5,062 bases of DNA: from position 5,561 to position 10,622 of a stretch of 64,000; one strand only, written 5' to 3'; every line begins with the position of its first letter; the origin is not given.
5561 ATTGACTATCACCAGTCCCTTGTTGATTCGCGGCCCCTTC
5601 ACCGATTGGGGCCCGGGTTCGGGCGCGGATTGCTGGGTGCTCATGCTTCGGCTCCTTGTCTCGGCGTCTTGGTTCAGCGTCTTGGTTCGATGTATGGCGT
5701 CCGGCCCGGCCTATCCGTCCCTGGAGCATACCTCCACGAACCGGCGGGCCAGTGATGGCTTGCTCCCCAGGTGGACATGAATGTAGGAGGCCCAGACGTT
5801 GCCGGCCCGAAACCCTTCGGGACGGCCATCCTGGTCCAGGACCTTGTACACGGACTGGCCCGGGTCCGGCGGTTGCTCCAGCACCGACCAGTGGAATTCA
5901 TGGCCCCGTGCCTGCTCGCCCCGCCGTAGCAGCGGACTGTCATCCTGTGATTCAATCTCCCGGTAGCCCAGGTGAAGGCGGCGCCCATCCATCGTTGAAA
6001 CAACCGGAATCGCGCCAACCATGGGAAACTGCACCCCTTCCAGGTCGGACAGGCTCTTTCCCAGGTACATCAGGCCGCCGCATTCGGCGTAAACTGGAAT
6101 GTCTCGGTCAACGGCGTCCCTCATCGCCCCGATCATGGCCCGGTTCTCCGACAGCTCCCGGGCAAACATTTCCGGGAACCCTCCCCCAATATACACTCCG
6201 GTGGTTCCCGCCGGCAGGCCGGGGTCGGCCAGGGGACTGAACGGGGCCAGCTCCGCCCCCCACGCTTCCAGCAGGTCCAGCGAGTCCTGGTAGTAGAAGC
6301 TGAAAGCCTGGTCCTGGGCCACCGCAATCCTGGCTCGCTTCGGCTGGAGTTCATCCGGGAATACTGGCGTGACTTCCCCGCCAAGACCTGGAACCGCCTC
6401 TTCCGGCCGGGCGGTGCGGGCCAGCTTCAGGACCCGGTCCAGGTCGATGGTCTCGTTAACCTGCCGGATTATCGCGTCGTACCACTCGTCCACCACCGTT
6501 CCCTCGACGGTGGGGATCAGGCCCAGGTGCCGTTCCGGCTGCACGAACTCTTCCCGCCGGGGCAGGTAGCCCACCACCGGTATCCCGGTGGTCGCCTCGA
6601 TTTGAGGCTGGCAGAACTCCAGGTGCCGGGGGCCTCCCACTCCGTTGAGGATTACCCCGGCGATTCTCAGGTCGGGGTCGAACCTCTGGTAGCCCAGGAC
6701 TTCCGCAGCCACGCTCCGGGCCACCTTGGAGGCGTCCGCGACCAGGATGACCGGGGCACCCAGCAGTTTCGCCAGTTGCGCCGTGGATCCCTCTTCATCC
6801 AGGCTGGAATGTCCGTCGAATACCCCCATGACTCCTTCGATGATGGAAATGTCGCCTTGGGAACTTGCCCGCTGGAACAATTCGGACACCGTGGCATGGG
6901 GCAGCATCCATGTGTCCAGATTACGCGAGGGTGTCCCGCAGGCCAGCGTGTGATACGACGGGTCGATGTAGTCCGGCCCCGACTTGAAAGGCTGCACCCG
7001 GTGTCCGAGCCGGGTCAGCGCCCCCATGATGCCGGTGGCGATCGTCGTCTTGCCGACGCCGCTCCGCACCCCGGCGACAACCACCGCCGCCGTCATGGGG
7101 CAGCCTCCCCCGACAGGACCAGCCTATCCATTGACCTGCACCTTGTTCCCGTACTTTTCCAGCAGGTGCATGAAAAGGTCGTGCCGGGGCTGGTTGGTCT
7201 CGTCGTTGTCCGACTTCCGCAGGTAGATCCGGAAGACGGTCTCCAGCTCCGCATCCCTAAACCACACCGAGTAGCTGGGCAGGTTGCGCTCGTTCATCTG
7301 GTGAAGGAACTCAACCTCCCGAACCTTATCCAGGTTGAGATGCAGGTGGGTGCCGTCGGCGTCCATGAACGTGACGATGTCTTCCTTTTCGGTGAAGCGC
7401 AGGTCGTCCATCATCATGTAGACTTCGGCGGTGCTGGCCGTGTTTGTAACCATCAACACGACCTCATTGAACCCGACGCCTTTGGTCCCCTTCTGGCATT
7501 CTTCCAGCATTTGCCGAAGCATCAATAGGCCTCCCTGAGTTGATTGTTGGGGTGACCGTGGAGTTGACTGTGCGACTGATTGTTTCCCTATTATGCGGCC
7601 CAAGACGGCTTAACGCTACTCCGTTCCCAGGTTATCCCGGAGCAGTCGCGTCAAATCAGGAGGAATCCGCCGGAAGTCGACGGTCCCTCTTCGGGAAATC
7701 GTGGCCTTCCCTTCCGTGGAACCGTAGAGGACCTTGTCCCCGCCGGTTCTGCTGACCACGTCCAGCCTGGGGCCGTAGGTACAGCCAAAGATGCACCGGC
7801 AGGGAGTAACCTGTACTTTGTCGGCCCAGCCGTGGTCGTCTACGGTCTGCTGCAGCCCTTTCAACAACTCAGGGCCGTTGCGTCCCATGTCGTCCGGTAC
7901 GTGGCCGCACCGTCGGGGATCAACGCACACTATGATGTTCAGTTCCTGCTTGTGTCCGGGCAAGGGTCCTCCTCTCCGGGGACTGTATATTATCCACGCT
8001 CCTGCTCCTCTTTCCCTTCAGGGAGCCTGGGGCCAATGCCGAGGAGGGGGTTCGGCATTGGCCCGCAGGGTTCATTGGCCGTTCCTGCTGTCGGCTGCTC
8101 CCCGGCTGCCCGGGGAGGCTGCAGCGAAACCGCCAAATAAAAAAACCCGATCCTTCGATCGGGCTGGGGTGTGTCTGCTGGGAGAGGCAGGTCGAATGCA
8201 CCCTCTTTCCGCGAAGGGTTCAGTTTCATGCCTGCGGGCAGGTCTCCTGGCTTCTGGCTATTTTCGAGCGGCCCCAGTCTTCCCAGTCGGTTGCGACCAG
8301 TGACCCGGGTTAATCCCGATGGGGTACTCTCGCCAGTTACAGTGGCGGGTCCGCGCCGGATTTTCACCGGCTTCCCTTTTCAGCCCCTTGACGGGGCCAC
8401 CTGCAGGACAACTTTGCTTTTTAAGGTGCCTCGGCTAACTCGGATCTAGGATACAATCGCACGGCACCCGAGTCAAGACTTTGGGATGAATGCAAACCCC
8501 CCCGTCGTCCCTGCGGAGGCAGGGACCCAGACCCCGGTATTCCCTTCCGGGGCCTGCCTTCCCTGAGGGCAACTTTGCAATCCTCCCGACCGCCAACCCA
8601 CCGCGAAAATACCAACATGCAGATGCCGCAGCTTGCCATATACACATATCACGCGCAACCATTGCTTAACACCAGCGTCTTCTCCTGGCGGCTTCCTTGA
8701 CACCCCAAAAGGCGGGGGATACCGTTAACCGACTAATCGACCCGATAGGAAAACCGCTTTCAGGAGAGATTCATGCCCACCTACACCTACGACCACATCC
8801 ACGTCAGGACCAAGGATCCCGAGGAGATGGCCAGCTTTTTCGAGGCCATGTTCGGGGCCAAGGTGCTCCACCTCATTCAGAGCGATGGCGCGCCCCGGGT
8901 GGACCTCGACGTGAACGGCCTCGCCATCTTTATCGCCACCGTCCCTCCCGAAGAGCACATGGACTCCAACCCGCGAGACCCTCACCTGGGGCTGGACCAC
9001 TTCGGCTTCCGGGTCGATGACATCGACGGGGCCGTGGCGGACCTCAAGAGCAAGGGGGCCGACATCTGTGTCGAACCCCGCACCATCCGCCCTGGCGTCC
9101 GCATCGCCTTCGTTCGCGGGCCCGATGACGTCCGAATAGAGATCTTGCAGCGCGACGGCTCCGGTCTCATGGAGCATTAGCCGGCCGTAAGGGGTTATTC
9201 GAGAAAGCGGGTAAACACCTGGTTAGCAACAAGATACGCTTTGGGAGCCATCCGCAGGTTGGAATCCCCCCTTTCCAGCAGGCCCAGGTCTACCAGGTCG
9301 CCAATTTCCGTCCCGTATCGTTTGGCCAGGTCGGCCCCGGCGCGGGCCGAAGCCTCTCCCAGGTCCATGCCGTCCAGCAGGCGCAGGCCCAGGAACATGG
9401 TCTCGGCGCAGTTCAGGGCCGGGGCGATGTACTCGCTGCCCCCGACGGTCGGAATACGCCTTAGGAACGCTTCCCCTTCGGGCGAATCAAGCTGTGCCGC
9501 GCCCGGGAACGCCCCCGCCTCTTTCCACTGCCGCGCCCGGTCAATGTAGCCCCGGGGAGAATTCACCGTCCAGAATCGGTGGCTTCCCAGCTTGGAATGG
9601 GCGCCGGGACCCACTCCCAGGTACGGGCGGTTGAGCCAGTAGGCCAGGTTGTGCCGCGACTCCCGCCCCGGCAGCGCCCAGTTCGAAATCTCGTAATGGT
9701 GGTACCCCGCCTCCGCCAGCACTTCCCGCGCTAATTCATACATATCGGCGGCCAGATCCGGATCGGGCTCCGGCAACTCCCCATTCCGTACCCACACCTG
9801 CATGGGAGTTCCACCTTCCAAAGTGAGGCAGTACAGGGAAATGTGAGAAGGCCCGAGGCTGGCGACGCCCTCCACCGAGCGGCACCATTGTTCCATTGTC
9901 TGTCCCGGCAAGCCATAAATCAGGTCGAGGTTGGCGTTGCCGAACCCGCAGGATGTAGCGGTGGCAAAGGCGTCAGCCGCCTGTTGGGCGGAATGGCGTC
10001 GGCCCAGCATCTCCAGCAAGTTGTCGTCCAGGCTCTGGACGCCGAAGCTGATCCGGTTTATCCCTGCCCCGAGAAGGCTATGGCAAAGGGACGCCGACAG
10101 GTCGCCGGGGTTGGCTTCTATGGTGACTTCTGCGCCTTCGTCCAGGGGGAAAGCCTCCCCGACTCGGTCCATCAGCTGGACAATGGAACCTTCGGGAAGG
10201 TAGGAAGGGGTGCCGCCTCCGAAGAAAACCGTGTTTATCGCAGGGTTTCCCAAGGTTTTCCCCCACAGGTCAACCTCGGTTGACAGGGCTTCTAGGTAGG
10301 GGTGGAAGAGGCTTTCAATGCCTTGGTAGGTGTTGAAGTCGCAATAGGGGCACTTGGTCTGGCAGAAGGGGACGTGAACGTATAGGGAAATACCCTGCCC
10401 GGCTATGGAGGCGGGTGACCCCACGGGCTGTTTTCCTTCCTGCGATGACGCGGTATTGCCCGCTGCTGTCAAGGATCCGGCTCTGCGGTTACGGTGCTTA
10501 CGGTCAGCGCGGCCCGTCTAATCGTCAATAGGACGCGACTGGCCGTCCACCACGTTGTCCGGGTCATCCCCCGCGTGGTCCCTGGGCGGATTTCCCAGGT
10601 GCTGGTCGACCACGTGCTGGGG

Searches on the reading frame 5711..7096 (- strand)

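Call 69: search_protein_families(library=pfam, proteins=[window:5711-7096:-], max_evalue=0.001)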
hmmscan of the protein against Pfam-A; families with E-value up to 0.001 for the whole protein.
window:5711-7096:- (461 aa): 3 families
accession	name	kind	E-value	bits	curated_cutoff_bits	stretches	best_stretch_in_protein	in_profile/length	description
PF07685.20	GATase_3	-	4.3e-35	121.6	27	1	256-446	1-194/196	CobB/CobQ-like glutamine amidotransferase domain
PF01656.29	CbiA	-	9.3e-20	71.3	25.4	1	5-190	1-122/125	CobQ/CobB/MinD/ParA nucleotide binding domain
PF13500.12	AAA_26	-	9.7e-16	58.6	27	1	4-186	2-196/198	AAA domain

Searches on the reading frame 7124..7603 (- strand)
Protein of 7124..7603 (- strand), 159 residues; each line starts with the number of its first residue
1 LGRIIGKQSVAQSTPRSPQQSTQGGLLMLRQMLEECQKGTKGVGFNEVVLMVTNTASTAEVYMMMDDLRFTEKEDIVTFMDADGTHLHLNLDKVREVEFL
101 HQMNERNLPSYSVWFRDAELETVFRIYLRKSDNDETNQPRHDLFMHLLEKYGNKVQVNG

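Call 69: search_protein_families(library=pfam, proteins=[window:7124-7603:-], max_evalue=0.001)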
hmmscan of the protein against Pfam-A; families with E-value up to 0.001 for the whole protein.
window:7124-7603:- (159 aa): 1 family
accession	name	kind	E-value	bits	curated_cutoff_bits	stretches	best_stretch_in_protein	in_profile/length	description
PF06228.19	ChuX_HutX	-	1.5e-06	28.6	25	1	46-136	39-126/134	Haem utilisation ChuX/HutX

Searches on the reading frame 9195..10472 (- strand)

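Call 69: search_protein_families(library=pfam, proteins=[window:9195-10472:-], max_evalue=0.001)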
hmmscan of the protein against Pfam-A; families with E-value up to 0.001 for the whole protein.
window:9195-10472:- (425 aa): 2 families
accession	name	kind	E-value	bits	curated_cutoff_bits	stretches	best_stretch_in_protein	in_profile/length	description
PF04055.27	Radical_SAM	-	2.5e-25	90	29.5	1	31-197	1-160/166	Radical SAM superfamily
PF06969.22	HemN_C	-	5.5e-11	42.8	24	1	357-415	9-67/67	HemN C-terminal domain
